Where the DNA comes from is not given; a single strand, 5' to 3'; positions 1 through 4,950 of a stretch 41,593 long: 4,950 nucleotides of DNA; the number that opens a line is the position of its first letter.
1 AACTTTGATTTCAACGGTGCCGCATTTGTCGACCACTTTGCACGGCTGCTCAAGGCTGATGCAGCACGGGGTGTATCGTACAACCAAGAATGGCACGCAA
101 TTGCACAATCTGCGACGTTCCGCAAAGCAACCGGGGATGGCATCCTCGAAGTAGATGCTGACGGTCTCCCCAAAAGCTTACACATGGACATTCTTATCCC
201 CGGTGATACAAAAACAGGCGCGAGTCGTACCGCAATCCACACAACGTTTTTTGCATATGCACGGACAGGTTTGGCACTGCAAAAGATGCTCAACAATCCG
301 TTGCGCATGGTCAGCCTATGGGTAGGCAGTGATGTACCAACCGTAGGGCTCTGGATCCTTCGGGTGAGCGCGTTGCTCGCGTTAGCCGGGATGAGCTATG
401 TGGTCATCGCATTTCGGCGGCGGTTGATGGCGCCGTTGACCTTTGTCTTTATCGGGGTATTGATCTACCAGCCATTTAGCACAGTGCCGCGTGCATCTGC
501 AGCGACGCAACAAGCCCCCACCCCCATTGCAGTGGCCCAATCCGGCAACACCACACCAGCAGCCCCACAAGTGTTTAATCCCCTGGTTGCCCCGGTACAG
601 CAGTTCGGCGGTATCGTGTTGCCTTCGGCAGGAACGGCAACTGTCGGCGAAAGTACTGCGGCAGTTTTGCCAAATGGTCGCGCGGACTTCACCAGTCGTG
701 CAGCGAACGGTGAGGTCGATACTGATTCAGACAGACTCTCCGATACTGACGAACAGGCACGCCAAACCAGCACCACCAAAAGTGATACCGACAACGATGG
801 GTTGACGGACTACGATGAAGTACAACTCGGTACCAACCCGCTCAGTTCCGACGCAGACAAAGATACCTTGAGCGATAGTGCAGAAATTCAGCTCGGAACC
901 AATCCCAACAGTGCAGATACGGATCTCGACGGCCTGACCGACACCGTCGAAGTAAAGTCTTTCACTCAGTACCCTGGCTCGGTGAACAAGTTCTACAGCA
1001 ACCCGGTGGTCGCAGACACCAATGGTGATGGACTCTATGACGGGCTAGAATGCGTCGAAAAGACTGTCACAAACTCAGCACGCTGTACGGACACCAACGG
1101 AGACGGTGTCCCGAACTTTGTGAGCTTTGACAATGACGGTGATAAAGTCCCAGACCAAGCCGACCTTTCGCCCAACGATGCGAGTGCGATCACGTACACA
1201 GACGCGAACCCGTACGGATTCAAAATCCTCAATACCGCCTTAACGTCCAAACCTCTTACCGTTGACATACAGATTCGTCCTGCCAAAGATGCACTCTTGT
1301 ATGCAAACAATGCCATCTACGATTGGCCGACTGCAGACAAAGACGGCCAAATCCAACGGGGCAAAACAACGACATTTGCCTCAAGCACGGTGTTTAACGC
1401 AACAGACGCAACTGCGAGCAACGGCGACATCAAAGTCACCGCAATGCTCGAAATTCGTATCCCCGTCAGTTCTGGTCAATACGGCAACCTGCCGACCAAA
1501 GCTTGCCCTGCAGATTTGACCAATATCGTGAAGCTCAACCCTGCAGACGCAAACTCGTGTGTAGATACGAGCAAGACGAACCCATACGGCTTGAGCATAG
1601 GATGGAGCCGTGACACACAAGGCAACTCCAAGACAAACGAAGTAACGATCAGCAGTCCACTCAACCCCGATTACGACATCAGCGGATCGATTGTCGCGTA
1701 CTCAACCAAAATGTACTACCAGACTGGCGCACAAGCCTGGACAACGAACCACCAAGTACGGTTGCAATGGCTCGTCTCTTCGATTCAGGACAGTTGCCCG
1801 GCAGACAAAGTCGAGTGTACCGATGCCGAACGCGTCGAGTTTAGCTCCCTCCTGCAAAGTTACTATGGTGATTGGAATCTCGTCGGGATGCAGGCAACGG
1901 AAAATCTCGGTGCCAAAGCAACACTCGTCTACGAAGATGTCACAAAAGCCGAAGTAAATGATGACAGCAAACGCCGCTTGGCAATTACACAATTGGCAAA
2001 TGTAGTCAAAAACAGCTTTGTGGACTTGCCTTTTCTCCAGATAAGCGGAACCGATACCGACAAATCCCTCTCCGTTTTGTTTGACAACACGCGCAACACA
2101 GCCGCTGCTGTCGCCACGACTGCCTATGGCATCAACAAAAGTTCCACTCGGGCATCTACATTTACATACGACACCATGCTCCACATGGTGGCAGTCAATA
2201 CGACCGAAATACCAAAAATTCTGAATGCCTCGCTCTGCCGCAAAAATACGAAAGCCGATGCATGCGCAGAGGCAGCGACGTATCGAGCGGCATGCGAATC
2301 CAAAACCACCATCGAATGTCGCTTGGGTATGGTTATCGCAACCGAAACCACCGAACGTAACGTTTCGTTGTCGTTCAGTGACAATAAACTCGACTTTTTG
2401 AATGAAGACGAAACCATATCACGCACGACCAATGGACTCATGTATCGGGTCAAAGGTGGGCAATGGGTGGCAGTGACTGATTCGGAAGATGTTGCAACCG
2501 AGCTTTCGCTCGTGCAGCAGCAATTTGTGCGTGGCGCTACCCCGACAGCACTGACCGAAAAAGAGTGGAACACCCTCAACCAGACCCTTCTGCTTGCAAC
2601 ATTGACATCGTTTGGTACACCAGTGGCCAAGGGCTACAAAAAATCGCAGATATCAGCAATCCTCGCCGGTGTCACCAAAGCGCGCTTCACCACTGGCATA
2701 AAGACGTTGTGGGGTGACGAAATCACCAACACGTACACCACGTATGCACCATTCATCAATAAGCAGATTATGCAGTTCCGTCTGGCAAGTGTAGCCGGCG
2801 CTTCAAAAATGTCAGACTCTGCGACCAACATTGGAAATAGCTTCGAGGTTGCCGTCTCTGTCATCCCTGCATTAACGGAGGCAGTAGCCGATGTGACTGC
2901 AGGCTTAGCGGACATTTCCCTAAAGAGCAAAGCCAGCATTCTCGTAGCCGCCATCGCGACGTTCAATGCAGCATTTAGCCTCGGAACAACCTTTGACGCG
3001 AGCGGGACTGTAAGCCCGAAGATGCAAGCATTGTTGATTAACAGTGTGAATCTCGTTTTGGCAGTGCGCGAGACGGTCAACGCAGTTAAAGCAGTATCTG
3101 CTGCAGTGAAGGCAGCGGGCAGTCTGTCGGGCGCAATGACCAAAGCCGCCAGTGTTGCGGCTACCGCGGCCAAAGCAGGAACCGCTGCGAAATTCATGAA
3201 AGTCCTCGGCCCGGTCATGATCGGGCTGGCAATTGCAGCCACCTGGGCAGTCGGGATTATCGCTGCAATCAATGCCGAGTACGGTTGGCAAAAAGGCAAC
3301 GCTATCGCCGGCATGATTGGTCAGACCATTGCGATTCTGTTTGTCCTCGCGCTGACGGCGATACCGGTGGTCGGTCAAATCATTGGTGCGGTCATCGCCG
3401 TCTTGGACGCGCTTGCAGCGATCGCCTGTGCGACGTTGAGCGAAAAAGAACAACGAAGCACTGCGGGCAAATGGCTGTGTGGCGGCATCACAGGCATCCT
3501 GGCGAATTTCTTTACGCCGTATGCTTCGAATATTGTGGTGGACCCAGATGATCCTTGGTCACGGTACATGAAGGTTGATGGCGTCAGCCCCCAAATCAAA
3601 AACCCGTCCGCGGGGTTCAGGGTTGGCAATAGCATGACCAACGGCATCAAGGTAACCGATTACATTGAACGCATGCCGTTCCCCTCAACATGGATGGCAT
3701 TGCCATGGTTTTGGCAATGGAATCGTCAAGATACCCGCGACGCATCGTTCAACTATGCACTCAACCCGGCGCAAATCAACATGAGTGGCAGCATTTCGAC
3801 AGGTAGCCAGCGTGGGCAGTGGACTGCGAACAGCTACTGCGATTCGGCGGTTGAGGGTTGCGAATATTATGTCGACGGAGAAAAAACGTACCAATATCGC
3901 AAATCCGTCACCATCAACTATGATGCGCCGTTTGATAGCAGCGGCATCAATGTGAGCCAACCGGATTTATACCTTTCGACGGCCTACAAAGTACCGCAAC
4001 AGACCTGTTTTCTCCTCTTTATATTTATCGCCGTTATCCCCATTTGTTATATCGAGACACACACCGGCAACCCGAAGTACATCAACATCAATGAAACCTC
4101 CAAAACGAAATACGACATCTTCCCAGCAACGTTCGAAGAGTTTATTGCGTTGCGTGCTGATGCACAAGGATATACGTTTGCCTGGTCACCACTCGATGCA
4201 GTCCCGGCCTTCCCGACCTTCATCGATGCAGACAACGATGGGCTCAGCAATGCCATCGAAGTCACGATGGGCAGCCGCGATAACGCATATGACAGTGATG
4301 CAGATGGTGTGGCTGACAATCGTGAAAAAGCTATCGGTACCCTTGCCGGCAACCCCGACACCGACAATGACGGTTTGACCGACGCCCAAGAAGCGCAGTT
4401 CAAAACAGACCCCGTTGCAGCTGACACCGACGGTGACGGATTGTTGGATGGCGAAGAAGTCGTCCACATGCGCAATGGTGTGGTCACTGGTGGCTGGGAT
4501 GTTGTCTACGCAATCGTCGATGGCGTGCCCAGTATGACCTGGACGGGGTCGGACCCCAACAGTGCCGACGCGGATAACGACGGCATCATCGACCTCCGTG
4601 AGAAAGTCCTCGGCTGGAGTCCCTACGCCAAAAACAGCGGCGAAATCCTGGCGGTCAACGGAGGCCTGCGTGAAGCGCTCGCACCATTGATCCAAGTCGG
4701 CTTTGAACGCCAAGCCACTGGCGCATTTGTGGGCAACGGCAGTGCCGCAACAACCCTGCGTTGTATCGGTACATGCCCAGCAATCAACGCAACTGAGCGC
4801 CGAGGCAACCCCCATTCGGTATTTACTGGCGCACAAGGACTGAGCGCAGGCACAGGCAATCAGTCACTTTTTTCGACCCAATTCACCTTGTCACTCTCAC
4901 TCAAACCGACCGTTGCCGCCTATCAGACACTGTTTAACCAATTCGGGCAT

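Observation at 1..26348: Tandem giant 'mega-lectin' gene pair (membrane-embedded >=6.4k-aa protein plus secreted 2.3k-aa protein) as a candidate undescribed cell-surface system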

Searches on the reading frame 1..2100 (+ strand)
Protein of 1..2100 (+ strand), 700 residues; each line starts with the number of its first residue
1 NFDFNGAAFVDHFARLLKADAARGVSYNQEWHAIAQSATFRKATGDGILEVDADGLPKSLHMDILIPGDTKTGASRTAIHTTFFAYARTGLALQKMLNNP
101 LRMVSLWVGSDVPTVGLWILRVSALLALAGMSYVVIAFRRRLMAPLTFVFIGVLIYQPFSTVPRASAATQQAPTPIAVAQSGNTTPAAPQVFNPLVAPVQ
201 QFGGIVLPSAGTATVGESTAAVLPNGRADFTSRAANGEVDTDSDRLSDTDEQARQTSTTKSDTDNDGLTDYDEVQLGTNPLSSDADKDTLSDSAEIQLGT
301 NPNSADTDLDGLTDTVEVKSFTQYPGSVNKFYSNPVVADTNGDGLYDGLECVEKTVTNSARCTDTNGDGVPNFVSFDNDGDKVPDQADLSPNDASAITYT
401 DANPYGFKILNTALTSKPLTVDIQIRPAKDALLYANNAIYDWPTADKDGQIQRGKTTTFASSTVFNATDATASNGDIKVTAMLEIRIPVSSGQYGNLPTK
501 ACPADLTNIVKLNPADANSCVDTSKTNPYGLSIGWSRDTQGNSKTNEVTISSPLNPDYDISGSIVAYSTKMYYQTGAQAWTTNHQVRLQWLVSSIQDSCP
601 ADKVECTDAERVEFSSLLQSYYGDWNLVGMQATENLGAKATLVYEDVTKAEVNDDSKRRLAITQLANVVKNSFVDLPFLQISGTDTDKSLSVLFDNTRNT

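Call 23: search_protein_families(library=pfam, proteins=[window:1-2100:+], max_evalue=0.01)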
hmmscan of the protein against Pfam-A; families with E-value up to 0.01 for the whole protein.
window:1-2100:+ (700 aa): 1 family
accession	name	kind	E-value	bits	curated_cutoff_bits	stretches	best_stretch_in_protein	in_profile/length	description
PF18884.5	TSP3_bac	-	2.9e-11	43.4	25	1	262-282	1-21/22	Bacterial TSP3 repeat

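Call 31: search_protein_families(library=ncbifam, proteins=[window:1-2100:+], max_evalue=0.1)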
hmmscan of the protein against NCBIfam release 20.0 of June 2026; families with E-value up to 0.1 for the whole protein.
window:1-2100:+ (700 aa): 3 families
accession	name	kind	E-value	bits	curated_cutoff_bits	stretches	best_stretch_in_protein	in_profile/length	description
NF033765.2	gliding_CglD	equivalog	6.4e-10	37.5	400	2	303-402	76-173/1124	adventurous gliding motility lipoprotein CglD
NF047639.1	throspo3_MtsD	equivalog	4.8e-05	21.7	800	1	230-351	406-521/651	cell-cell cohesion protein MtsD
NF053691.1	BamM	equivalog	0.00067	18.7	315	1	306-393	227-296/376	BamM family beta-barrel-assembly machinery protein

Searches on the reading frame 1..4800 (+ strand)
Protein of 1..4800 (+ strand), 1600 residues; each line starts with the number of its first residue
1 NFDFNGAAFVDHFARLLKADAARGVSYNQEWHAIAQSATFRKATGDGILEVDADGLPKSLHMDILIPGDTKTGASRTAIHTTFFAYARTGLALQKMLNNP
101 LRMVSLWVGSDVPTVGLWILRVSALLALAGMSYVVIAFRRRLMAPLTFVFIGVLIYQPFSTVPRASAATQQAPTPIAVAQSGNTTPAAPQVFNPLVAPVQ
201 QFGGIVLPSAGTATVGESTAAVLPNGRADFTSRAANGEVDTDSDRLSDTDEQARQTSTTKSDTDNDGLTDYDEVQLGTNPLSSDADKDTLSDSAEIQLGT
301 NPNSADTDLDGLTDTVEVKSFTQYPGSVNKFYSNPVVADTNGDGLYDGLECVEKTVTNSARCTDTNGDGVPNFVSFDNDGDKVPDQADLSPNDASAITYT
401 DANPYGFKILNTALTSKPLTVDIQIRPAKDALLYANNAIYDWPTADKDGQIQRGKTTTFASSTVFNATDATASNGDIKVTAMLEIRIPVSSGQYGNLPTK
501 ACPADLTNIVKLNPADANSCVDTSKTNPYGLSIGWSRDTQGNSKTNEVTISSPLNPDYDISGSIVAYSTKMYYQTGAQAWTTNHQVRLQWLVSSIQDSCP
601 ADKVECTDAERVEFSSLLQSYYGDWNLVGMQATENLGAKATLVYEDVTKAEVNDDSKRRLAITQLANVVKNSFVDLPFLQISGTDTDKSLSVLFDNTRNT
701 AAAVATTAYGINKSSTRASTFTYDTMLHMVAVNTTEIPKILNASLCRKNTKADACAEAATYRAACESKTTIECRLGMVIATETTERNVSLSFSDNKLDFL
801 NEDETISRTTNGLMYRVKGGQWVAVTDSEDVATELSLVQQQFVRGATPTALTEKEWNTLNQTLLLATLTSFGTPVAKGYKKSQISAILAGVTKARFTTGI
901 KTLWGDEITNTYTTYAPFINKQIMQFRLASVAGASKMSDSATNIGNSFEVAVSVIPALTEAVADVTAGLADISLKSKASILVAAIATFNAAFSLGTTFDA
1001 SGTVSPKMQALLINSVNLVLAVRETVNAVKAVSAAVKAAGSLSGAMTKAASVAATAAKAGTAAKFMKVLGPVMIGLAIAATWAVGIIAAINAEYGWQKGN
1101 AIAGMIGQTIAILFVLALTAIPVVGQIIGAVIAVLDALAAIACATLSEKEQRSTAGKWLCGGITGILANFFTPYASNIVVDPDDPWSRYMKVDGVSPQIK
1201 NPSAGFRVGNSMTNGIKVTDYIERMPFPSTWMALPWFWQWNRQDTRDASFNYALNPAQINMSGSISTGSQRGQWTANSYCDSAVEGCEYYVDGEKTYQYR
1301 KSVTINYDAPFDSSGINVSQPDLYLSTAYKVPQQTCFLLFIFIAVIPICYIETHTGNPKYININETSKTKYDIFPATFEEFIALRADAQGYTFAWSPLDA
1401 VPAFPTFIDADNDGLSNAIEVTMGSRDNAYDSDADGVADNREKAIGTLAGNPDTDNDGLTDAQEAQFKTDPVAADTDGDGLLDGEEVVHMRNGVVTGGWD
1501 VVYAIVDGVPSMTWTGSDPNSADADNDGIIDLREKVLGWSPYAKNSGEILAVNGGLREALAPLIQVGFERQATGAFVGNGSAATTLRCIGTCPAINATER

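Call 13: find_homologous_proteins(query=window:1-4500:+, max_evalue=1e-10)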
Query window:1-4500:+ (1500 aa): 519 proteins with E <= 1e-10 among 8000 candidates; the best 120 are listed.
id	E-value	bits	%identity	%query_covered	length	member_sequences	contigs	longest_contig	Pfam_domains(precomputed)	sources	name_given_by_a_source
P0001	0.0e+0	1465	47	100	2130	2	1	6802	PF07953.21,PF13385.14,PF18884.6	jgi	jgi:hypothetical protein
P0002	2.0e-262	892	45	61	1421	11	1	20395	PF18884.6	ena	-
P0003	3.9e-221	755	34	100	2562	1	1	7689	PF00754.32,PF22633.4,PF13385.14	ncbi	ncbi:MAG: hypothetical protein RLZZ297_774, partial [Chloroflexota bacterium]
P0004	2.7e-186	640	39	62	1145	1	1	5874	PF18884.6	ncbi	ncbi:MAG: hypothetical protein RLZZ297_660, partial [Chloroflexota bacterium]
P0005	3.2e-154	534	42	45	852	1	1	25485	PF18884.6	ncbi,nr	ncbi:MAG: hypothetical protein NT020_09445 [Chloroflexales bacterium]|nr:hypothetical protein [Chlor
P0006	1.4e-87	313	46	6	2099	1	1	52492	PF25778.2,PF06739.18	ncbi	-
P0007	6.6e-81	291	33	8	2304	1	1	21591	PF02412.24,PF18884.6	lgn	-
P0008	4.7e-79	285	36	10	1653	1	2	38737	PF18884.6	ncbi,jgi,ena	-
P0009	9.2e-79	284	39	10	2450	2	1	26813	PF18884.6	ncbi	-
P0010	1.6e-73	266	36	11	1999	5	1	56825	PF13385.14,PF02973.23,PF02210.32,PF18884.6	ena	-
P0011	8.0e-73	264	40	11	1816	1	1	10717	PF04151.22,PF18884.6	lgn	-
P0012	4.2e-72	262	42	7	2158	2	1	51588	PF18884.6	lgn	-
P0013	8.5e-71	257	36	9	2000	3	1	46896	PF06739.18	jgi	jgi:hypothetical protein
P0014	2.7e-70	256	32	11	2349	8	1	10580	PF17789.8,PF16640.12,PF13620.13,PF13559.12,PF18884.6,PF01841.26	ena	-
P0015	6.4e-70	254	35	10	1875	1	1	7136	PF25778.2,PF06739.18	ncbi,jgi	ncbi:MAG: SBBP repeat-containing protein [Candidatus Thorarchaeota archaeon]|jgi:hypothetical protei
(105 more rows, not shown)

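Call 20: find_encoding_contigs(protein=P0005, flank=10000, max_places=3)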
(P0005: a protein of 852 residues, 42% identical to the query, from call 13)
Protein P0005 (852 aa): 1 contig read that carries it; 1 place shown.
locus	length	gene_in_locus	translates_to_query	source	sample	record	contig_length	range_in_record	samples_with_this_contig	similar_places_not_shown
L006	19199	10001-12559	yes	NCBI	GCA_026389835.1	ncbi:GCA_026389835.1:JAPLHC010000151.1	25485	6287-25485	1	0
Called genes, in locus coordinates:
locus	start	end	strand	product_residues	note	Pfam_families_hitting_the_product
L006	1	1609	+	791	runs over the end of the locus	PF01578:Cytochrom_C_asm, PF16327:CcmF_C, PF05140:ResB (faint)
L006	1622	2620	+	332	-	PF00226:DnaJ (weak)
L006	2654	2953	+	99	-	-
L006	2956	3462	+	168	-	PF08534:Redoxin, PF00578:AhpC-TSA, PF13098:Thioredoxin_2 (weak), PF00085:Thioredoxin (weak), PF13905:Thioredoxin_8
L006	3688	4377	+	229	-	PF00072:Response_reg, PF00486:Trans_reg_C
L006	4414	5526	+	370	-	PF00696:AA_kinase, PF01472:PUA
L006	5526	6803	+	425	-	PF00171:Aldedh (weak)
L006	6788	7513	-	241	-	PF01180:DHO_dh (faint), PF03060:NMO (faint)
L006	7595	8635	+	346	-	PF03447:NAD_binding_3 (faint), PF00742:Homoserine_dh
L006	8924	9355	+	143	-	-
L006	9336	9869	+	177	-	-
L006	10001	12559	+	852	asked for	PF18884:TSP3_bac (faint)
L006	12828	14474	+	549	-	-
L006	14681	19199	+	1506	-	PF18884:TSP3_bac (faint), PF13385:Laminin_G_3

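Call 21: find_encoding_contigs(protein=P0002, flank=10000, max_places=3)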
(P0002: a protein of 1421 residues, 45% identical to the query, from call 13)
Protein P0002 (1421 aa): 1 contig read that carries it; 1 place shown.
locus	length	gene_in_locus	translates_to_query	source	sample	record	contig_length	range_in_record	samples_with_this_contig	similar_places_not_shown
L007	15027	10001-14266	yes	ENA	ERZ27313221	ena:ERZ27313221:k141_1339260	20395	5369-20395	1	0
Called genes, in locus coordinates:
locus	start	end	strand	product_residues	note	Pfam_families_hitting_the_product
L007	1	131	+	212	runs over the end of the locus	-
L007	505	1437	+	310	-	PF00892:EamA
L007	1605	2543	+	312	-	PF00005:ABC_tran, PF13304:AAA_21 (faint), PF13732:DrrA1-3_C (weak)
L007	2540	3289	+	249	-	PF01061:ABC2_membrane, PF12698:ABC2_membrane_3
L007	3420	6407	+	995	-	PF00005:ABC_tran (faint), PF02463:SMC_N (faint), PF13191:AAA_16 (faint), PF13555:AAA_29 (faint), PF20703:nSTAND1 (faint), PF17760:UvrA_inter, PF17755:UvrA_DNA-bind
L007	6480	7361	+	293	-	PF00892:EamA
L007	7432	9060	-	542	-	PF00732:GMC_oxred_N, PF05199:GMC_oxred_C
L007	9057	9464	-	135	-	PF13618:Gluconate_2-dh3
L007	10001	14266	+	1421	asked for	PF18884:TSP3_bac (weak)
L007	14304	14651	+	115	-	PF23977:Pam3_Gp34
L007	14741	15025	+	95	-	?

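Call 32: search_solved_structures(query=window:1-4800:+, max_evalue=1)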
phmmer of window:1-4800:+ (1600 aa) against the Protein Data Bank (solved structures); distinct sequences matched with E-value up to 1: 4.
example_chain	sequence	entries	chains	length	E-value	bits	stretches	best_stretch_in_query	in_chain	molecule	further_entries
7c7r_B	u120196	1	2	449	0.0009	20.1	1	1413-1497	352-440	Biofilm-associated surface protein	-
1lss_A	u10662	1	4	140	0.31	11.7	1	646-748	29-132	Trk system potassium uptake protein trkA homolog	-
9evs_D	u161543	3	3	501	0.94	10.1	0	194-313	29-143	uS5m | S5 DRBM domain-containing protein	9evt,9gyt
3vdz_A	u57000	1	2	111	0.99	10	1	1449-1496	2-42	Ubiquitin-40S ribosomal protein S27a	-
